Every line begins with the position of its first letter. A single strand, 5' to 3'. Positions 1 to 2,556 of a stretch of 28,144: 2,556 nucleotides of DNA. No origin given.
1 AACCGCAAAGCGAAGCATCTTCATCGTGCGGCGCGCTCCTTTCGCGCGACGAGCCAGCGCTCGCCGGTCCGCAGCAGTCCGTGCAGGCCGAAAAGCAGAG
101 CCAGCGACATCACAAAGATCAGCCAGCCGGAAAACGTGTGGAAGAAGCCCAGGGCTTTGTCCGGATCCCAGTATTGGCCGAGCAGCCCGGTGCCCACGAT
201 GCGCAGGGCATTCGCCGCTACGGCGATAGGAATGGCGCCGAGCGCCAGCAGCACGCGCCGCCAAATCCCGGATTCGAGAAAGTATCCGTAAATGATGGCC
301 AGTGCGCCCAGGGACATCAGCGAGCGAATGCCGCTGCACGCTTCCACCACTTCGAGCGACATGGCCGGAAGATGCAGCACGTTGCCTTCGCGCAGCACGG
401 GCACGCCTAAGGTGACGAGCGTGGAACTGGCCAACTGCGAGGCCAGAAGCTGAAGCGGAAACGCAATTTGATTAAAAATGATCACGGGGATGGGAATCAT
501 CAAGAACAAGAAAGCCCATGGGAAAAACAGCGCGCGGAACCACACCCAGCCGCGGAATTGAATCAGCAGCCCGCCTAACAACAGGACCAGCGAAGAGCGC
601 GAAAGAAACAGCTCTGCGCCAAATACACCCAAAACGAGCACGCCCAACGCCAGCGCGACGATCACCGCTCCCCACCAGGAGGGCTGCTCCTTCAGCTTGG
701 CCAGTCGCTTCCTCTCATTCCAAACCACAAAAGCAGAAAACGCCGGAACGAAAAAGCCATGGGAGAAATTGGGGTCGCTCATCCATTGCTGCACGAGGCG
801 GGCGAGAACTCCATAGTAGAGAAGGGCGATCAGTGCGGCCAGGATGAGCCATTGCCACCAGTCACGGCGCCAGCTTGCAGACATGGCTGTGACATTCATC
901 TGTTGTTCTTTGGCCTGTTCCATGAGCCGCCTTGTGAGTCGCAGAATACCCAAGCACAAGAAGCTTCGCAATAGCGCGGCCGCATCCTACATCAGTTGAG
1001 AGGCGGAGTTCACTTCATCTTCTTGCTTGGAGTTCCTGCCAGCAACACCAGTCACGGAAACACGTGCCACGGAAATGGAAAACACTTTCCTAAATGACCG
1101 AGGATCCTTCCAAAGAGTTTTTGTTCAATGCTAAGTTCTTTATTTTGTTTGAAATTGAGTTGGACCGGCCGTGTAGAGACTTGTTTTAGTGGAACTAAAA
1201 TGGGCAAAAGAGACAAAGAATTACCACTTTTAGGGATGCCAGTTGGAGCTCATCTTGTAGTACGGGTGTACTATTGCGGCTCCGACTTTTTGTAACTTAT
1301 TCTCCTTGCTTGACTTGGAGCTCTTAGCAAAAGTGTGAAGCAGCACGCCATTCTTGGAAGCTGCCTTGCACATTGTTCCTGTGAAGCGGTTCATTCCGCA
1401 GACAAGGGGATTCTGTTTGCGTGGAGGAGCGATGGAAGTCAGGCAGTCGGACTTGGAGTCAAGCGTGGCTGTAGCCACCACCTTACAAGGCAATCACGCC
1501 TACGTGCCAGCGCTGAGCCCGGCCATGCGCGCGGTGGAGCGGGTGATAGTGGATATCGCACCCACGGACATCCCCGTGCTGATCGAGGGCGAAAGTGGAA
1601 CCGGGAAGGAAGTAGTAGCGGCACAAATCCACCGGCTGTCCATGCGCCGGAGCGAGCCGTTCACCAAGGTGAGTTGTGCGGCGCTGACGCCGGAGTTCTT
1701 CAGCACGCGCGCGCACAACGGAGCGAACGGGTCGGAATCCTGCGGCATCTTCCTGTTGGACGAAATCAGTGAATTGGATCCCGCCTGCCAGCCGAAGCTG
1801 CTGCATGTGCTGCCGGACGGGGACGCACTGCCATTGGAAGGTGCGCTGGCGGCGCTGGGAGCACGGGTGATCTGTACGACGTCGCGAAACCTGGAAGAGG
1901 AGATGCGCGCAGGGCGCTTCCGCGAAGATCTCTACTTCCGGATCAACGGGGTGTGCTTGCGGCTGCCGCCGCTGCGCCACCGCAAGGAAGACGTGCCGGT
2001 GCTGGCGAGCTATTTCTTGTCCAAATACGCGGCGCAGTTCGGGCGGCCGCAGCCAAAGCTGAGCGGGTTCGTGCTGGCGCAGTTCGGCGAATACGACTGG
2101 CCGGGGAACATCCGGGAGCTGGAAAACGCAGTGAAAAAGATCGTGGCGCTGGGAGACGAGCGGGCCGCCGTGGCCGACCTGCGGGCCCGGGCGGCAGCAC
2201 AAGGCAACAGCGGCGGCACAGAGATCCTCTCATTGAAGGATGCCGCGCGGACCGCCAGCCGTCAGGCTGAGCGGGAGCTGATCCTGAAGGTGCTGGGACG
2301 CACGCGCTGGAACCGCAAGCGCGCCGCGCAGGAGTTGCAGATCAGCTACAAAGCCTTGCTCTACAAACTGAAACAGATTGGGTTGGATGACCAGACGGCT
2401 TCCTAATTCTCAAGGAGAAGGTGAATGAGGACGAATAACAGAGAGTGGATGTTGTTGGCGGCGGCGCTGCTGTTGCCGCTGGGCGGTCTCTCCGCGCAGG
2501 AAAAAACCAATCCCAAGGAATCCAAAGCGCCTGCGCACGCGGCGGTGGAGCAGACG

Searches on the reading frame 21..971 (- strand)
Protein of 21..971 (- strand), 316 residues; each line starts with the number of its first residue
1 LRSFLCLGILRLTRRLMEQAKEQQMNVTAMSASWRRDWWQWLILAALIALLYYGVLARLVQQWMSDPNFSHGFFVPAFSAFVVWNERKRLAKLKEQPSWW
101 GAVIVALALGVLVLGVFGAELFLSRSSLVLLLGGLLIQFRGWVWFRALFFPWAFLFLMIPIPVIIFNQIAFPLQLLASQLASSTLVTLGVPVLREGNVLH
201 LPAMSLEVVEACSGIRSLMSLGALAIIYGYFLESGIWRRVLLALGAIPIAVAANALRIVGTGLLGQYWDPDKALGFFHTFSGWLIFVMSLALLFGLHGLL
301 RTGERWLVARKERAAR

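Call 6: search_protein_families(library=ncbifam, proteins=[window:21-971:-], max_evalue=0.01)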
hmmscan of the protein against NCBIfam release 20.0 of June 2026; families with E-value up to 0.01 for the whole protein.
window:21-971:- (316 aa): 18 families
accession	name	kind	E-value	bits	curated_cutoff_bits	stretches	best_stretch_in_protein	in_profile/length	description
NF038142.1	exosort_XrtW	exception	3.6e-67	226.8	425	1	38-305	2-270/494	exosortase W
TIGR04152.1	exosort_VPLPA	exception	2.8e-64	218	400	1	61-302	2-244/486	VPLPA-CTERM-specific exosortase XrtD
TIGR03109.2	exosort_XrtA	exception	1.5e-61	208.2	208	1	41-299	3-258/261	exosortase A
TIGR02602.1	8TM_EpsH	subfamily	6e-61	206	105.55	1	60-299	1-239/241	exosortase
NF035943.2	exosort_XrtV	exception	9.2e-42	143.2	313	1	40-301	5-267/270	exosortase V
TIGR03113.1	exosort_XrtB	exception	8.1e-34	117.4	275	1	41-301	1-265/268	exosortase B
TIGR04151.1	exosort_VPDSG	exception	2.6e-23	82.9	300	1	45-305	32-304/306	VPDSG-CTERM-specific exosortase XrtC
TIGR04178.1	exo_archaeo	signature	1.3e-21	76.7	23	1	206-297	1-92/97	exosortase/archaeosortase family protein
NF033464.1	cyanoexo_CrtC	exception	5.6e-14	52.4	225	1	40-290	5-264/278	cyanoexosortase C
TIGR04156.1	cyanoexo_CrtB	exception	8e-14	51.8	300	1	44-283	6-249/280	cyanoexosortase B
TIGR03763.1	cyanoexo_CrtA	exception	4.4e-13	49.3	150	1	42-297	9-255/260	cyanoexosortase A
TIGR04199.1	exosort_xrtJ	exception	1.5e-10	40.7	200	1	50-258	10-229/522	exosortase J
TIGR04124.1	archaeo_artE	exception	1.8e-06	28.1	95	1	184-287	40-137/153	archaeosortase family protein ArtE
TIGR04476.1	exosort_XrtN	exception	2.1e-06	27.2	200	1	68-259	26-210/406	exosortase N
NF033770.1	exosort_XrtT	exception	1.6e-05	23.7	250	1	42-259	2-222/472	exosortase T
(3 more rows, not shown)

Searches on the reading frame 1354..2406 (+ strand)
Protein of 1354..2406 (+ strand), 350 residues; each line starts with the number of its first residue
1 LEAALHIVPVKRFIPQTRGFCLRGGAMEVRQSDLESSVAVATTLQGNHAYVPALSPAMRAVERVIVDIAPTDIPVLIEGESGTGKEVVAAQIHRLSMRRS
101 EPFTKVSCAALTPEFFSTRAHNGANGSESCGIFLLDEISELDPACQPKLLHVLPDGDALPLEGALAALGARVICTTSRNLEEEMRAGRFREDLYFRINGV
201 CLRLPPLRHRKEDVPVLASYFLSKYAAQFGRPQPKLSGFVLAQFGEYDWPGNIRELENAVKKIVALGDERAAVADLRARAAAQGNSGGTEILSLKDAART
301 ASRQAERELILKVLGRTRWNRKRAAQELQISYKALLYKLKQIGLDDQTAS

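Call 4: search_protein_families(library=pfam, proteins=[window:1354-2406:+], max_evalue=0.01)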
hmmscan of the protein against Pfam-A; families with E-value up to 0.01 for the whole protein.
window:1354-2406:+ (350 aa): 5 families
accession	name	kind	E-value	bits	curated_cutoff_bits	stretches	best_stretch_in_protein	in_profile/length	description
PF00158.32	Sigma54_activat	-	7.6e-33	114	20.2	1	55-201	5-166/168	Sigma-54 interaction domain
PF14532.12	Sigma54_activ_2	-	3.3e-21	76.4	25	1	55-207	4-138/138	Sigma-54 interaction domain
PF25601.1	AAA_lid_14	-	7e-19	67.9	27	1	208-286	1-80/87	AAA+ ATPase lid domain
PF02954.25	HTH_8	-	1.3e-10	41.3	22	1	303-341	3-41/42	Bacterial regulatory protein, Fis family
PF07728.20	AAA_5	-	0.00079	19.9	22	1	74-163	1-100/139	AAA domain (dynein-related subfamily)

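Call 6: search_protein_families(library=ncbifam, proteins=[window:1354-2406:+], max_evalue=0.01)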
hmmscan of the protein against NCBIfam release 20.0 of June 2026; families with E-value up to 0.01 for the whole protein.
window:1354-2406:+ (350 aa): 25 families
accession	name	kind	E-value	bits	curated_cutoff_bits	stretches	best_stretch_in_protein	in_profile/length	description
TIGR01817.1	nifA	equivalog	3.3e-59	201.1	528.85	1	38-271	185-432/534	nif-specific transcriptional activator NifA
NF008469.0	PRK11361.1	equivalog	2.3e-57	194.7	714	1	41-345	137-457/461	acetoacetate metabolism transcriptional regulator AtoC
NF050807.1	TransRegFlbDCaul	equivalog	2.2e-56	191.6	750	1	44-342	113-438/454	sigma-54-dependent transcriptional regulator FlbD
TIGR02915.1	PEP_resp_reg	equivalog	7e-56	189.9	502.6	1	52-342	142-442/445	PEP-CTERM-box response regulator transcription factor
NF003451.0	PRK05022.1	equivalog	3.5e-53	181.1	476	1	33-344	174-510/512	nitric oxide reductase transcriptional regulator NorR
NF051870.1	NAssimRespRegNtrX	equivalog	6.9e-53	180.1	600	1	49-344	139-452/452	nitrogen assimilation response regulator NtrX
NF038308.1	RNA_repair_RtcR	equivalog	1.2e-52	179.5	650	1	45-335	176-504/530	RNA repair transcriptional activator RtcR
TIGR01818.1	ntrC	equivalog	1.9e-52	178.6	558.6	1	45-281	130-382/463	nitrogen regulation protein NR(I)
NF041552.1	TF_PrdR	equivalog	3.7e-52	177.4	795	1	64-341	282-575/577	sigma-54 dependent transcriptional regulator PrdR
NF007689.0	PRK10365.1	equivalog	6.6e-48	163.6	760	1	53-340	143-440/441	sigma-54-dependent response regulator transcription factor ZraR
NF008085.0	PRK10820.1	equivalog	7.7e-48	163.4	576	1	47-347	202-515/520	transcriptional regulator TyrR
TIGR02974.1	phageshock_pspF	equivalog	1.5e-46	159.2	443.55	2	56-266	6-232/336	phage shock protein operon transcriptional activator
NF041906.1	V4R_TF_MobR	exception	8e-44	150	999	1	55-341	238-543/544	phenol degradation transcriptional regulator MobR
NF041946.1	LuxO_transreg_Vib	equivalog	3.2e-43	148.2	800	1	48-277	133-376/463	quorum-sensing sigma-54 dependent transcriptional regulator LuxO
TIGR02329.1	propionate_PrpR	equivalog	1.6e-42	145.8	499.2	1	55-340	218-525/526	propionate catabolism operon regulatory protein PrpR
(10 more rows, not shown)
